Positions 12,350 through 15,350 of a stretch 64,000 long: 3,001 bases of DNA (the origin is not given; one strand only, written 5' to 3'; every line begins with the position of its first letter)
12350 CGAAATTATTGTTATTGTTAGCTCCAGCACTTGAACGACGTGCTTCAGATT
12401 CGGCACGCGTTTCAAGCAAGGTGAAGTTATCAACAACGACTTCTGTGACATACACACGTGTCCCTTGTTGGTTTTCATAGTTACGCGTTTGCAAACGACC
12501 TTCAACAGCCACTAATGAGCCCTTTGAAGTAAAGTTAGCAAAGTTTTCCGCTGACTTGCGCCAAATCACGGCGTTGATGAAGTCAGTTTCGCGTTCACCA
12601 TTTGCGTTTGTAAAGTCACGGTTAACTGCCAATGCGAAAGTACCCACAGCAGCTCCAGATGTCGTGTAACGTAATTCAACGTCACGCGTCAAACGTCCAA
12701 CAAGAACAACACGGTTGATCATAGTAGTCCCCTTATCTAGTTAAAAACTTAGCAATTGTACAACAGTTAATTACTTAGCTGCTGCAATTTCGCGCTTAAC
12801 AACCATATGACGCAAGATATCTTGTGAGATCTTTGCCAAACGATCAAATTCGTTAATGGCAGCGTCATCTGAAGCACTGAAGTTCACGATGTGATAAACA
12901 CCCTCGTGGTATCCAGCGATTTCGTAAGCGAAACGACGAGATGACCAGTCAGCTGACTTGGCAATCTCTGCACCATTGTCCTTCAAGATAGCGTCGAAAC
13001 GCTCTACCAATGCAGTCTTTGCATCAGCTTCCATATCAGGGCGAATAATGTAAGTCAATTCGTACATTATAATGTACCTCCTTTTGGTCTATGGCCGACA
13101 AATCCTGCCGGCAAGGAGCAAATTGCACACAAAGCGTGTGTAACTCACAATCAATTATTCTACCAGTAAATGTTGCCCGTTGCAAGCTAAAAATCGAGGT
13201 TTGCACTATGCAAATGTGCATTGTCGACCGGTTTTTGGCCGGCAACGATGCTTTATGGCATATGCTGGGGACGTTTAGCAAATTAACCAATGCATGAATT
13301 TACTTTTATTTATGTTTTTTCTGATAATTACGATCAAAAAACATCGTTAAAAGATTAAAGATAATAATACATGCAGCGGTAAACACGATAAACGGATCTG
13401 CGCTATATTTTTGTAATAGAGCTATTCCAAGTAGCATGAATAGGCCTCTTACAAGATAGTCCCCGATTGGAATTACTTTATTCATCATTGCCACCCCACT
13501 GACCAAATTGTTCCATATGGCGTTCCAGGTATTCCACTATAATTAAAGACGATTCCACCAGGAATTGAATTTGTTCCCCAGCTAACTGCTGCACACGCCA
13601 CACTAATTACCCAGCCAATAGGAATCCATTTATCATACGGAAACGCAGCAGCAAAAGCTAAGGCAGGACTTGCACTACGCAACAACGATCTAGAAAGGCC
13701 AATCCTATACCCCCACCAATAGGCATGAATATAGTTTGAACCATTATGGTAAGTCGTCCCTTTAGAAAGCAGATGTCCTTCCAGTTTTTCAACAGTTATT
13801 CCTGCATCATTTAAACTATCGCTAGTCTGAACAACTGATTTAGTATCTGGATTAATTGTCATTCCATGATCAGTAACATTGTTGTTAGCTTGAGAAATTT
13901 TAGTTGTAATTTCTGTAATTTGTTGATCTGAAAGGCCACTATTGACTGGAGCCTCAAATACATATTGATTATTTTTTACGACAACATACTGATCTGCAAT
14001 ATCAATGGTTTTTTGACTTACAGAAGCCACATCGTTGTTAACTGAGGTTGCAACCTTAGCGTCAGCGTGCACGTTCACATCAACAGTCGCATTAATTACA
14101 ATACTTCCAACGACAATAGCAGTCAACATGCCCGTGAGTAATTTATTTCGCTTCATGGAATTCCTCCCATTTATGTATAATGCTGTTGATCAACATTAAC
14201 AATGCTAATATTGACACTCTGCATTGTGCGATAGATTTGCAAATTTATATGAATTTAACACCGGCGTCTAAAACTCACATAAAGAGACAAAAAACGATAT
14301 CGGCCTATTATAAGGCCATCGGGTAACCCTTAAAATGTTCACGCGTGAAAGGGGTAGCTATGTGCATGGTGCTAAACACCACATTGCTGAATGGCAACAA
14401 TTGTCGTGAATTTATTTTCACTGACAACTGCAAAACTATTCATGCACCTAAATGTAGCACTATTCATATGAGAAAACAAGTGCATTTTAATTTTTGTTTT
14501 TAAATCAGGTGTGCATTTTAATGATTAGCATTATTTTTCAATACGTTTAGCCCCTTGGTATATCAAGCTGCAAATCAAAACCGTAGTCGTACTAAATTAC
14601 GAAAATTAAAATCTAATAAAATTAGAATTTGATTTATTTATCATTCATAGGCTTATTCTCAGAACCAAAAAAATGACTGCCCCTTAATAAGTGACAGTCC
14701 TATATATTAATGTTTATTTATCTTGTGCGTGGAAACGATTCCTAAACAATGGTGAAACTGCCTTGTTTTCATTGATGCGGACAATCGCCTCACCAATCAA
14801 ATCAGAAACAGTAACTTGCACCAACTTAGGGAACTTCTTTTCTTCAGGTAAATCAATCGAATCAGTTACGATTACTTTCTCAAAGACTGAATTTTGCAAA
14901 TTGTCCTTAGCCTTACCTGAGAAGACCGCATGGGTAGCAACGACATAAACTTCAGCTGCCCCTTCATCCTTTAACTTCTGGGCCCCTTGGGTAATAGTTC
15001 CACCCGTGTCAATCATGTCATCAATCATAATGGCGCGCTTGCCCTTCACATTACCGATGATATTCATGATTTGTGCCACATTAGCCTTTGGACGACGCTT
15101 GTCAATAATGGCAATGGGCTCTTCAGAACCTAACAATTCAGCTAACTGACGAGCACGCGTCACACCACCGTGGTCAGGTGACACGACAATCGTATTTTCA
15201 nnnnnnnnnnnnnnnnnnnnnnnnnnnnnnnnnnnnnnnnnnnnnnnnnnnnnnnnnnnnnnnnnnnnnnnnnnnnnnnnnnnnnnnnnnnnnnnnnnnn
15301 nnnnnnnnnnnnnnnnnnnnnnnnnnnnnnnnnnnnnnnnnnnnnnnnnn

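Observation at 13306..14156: Secreted pre-pro-protein plus coupled small membrane protein: candidate novel bacteriocin-like toxin/immunity pair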

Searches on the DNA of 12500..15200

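Call 45: search_rna_families(source=window, start=12500, end=15200, threshold=evalue, max_evalue=0.1)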
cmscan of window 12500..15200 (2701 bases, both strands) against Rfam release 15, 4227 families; matches with E-value up to 0.1: 0.
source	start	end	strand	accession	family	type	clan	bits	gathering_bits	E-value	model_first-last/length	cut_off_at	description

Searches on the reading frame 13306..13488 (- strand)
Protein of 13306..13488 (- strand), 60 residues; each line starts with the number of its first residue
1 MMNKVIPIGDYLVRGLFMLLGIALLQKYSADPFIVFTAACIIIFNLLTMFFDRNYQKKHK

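Call 3: search_protein_families(library=pfam, proteins=[window:13306-13488:-], max_evalue=1)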
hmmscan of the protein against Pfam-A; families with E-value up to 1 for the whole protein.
window:13306-13488:- (60 aa): 1 family
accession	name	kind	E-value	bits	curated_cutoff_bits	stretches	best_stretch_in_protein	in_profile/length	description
PF03741.22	TerC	-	0.042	14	27.8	1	10-56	41-86/178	Integral membrane protein TerC family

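Call 4: search_protein_families(library=ncbifam, proteins=[window:13306-13488:-], max_evalue=1)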
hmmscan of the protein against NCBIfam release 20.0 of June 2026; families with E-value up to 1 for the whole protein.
window:13306-13488:- (60 aa): 1 family
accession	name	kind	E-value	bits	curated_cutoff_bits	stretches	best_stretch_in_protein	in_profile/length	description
TIGR03718.1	R_switched_Alx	subfamily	0.13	11.7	246.4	1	29-51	218-240/303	TerC/Alx family metal homeostasis membrane protein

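Call 108: search_protein_families(library=padloc, proteins=[window:13306-13488:-], max_evalue=1)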
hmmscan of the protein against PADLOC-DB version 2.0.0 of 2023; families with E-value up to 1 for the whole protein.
window:13306-13488:- (60 aa): 0 families
